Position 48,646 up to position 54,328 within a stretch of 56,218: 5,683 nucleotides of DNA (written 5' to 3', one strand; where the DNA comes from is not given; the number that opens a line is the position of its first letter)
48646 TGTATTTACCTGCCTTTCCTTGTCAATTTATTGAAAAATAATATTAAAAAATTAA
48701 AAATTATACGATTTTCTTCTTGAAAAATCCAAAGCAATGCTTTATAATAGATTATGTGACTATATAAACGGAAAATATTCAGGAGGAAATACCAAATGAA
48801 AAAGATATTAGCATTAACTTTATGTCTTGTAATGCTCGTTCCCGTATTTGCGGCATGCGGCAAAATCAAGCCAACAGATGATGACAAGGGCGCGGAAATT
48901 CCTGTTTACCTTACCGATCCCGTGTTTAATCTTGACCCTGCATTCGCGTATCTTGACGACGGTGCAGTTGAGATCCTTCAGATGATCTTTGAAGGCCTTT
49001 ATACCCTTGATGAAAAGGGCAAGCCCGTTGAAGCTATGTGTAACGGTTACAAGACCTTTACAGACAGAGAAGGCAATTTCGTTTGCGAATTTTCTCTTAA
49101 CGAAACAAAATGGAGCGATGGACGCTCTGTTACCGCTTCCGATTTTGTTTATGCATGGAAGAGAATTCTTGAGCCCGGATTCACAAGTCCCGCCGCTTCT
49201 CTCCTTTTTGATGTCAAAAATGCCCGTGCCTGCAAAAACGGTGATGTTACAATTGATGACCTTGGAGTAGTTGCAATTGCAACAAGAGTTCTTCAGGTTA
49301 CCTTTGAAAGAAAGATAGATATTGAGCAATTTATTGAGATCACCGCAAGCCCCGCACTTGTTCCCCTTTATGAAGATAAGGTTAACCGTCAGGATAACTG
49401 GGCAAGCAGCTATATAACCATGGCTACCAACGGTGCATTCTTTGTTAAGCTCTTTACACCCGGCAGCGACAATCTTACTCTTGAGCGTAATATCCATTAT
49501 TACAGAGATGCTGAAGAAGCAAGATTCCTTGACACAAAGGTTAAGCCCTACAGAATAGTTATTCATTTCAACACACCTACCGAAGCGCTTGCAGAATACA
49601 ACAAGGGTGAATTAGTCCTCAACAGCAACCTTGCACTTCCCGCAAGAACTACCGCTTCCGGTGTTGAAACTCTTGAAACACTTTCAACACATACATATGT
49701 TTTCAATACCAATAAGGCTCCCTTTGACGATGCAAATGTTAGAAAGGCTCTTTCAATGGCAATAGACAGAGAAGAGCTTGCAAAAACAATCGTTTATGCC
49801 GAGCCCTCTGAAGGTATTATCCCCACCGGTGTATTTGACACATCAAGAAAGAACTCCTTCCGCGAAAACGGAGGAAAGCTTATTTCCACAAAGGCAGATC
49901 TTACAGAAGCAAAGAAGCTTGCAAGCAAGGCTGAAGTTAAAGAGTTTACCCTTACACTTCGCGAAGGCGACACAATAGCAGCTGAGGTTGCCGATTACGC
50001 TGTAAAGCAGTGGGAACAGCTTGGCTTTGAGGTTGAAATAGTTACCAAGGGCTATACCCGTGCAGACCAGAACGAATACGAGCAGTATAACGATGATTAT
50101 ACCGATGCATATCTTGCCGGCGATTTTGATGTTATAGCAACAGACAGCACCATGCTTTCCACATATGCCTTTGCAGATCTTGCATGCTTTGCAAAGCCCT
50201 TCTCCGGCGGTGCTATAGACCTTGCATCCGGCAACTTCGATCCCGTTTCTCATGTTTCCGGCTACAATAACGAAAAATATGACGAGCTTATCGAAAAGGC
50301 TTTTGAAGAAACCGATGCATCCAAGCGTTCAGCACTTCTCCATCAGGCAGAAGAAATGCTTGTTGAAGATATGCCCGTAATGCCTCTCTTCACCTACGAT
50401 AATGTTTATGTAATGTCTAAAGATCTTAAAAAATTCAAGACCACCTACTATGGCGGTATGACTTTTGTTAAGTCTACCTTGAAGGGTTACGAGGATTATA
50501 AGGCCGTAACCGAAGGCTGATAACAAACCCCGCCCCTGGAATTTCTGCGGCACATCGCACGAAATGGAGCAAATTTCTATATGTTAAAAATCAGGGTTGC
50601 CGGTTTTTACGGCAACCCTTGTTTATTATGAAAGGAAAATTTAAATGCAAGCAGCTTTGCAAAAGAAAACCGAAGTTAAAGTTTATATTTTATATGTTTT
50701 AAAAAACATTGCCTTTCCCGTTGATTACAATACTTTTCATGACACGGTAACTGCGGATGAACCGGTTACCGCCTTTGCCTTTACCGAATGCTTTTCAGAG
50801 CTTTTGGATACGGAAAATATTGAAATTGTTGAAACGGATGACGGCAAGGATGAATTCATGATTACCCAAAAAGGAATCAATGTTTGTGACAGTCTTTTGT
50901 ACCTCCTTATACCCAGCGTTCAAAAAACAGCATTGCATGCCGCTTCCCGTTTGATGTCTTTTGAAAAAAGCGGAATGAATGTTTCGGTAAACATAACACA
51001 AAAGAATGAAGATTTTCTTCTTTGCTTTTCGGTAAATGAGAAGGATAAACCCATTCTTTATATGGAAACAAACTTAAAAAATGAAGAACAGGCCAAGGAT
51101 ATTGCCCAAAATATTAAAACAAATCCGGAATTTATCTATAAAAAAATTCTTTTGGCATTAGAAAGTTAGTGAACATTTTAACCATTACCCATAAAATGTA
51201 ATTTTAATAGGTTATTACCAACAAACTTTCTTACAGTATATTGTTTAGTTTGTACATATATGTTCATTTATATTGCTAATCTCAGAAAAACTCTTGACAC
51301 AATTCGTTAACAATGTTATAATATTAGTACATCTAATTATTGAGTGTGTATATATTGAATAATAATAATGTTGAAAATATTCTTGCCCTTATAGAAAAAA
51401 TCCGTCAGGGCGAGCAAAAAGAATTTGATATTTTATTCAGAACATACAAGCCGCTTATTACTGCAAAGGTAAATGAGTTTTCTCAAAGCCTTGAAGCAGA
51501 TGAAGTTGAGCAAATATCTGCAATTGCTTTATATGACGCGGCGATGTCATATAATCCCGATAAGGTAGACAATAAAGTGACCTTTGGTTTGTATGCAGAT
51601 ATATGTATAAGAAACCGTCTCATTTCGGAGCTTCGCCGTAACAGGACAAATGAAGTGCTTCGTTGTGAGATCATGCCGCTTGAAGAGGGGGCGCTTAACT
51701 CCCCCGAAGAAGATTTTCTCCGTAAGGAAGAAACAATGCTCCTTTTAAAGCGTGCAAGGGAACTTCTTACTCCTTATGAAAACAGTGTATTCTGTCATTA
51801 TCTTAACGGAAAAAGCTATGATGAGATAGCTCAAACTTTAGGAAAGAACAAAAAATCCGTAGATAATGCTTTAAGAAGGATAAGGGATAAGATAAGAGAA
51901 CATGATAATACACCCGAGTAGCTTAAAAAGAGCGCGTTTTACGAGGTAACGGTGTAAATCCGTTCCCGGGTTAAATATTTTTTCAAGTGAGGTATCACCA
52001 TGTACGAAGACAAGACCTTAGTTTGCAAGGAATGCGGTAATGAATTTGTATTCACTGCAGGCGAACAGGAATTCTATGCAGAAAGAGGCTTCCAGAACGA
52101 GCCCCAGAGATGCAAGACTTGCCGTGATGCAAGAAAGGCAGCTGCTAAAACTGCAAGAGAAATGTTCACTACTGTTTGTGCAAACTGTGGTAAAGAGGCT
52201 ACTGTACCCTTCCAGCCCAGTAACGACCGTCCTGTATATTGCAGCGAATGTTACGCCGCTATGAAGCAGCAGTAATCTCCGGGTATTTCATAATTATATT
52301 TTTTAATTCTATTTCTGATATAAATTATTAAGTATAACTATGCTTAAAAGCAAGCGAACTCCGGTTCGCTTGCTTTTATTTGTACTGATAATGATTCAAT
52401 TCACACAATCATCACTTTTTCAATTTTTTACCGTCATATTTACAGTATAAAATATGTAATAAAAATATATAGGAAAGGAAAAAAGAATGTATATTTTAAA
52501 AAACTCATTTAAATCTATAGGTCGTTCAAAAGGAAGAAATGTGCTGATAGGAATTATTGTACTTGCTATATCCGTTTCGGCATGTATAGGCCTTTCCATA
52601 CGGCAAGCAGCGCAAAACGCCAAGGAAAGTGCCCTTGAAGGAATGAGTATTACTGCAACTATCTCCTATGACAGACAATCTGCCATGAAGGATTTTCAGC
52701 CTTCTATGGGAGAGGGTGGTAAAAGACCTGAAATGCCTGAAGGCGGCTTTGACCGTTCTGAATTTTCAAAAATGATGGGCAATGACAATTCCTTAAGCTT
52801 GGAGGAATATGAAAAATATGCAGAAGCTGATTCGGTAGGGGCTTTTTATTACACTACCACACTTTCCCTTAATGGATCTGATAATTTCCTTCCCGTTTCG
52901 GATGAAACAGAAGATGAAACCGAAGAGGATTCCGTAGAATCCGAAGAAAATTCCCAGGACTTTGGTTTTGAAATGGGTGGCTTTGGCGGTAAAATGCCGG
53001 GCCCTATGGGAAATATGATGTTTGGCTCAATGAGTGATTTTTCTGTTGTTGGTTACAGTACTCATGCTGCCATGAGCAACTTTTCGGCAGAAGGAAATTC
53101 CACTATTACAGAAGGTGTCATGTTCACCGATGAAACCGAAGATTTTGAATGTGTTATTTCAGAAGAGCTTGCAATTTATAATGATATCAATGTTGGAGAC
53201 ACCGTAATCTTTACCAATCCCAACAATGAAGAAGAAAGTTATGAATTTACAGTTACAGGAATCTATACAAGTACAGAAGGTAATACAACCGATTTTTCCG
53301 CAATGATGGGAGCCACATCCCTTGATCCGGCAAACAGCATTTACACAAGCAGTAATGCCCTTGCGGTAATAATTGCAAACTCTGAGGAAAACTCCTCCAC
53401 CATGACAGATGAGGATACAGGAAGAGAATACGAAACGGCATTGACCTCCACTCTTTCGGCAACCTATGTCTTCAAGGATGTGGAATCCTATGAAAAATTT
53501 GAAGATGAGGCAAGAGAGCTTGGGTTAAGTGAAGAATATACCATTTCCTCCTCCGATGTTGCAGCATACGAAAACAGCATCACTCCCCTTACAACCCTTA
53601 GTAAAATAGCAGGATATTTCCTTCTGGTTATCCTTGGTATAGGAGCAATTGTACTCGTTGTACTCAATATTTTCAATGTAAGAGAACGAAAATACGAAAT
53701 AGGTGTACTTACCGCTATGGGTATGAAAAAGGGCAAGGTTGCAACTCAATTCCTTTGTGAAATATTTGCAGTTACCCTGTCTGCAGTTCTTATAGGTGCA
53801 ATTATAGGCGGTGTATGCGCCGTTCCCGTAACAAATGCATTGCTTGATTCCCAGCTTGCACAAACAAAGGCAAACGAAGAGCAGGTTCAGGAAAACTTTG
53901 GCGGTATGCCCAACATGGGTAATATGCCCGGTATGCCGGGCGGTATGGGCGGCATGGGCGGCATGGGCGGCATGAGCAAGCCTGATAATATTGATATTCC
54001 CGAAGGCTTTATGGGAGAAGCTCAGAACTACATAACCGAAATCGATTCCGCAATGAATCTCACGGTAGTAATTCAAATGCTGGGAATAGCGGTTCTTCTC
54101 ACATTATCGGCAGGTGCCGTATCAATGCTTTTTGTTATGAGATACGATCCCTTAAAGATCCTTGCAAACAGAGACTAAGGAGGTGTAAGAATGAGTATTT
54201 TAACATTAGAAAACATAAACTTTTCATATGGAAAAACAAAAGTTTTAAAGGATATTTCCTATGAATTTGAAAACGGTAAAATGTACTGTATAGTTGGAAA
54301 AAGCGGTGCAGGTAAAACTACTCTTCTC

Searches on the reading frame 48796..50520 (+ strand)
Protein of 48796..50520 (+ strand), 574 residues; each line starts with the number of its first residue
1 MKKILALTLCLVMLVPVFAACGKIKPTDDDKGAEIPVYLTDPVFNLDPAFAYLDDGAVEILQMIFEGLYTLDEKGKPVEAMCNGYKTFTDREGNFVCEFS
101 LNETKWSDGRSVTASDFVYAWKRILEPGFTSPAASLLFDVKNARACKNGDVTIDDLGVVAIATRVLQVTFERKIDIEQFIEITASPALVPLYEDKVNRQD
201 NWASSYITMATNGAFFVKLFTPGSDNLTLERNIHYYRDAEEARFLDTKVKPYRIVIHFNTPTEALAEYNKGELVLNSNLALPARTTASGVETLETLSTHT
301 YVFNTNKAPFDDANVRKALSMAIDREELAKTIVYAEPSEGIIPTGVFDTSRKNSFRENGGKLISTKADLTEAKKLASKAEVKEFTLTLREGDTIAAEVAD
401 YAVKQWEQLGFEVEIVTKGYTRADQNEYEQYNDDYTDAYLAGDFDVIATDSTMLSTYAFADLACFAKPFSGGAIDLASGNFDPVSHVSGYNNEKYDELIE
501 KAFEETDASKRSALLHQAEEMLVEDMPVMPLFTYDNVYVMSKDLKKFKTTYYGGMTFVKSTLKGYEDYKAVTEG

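Call 23: search_protein_families(library=pfam, proteins=[window:48796-50520:+], max_evalue=0.00001)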
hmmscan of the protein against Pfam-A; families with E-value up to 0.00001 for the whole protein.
window:48796-50520:+ (574 aa): 1 family
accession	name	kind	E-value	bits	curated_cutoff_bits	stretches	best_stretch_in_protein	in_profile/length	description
PF00496.27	SBP_bac_5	-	4.1e-50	171.4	32.4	1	92-457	14-360/368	Bacterial extracellular solute-binding proteins, family 5 Middle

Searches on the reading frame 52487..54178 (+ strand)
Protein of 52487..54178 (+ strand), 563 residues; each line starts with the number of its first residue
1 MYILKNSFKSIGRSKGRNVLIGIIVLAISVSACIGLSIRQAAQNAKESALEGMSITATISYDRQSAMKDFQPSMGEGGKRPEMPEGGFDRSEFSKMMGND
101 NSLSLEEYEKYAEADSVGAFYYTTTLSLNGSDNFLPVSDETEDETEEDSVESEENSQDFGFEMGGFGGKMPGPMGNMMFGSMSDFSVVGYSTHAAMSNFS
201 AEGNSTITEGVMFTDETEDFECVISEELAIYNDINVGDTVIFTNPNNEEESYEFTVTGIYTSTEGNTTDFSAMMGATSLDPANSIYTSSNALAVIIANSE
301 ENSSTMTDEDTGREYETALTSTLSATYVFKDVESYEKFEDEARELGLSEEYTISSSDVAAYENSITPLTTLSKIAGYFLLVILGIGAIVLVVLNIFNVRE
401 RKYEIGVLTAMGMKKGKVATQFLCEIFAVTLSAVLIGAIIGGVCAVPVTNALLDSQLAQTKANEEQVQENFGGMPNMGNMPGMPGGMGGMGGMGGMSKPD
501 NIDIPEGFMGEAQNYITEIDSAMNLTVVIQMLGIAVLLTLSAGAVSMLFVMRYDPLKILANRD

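Call 23: search_protein_families(library=pfam, proteins=[window:52487-54178:+], max_evalue=0.00001)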
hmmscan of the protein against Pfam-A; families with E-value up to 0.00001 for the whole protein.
window:52487-54178:+ (563 aa): 2 families
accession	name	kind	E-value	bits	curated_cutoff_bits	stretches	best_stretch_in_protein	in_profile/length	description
PF02687.27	FtsX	-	4.7e-12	46.5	25.5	1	378-443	3-68/120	FtsX-like permease C-terminal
PF12704.14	MacB_PCD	-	2.4e-06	28.4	27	1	197-283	95-180/207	MacB-like periplasmic core domain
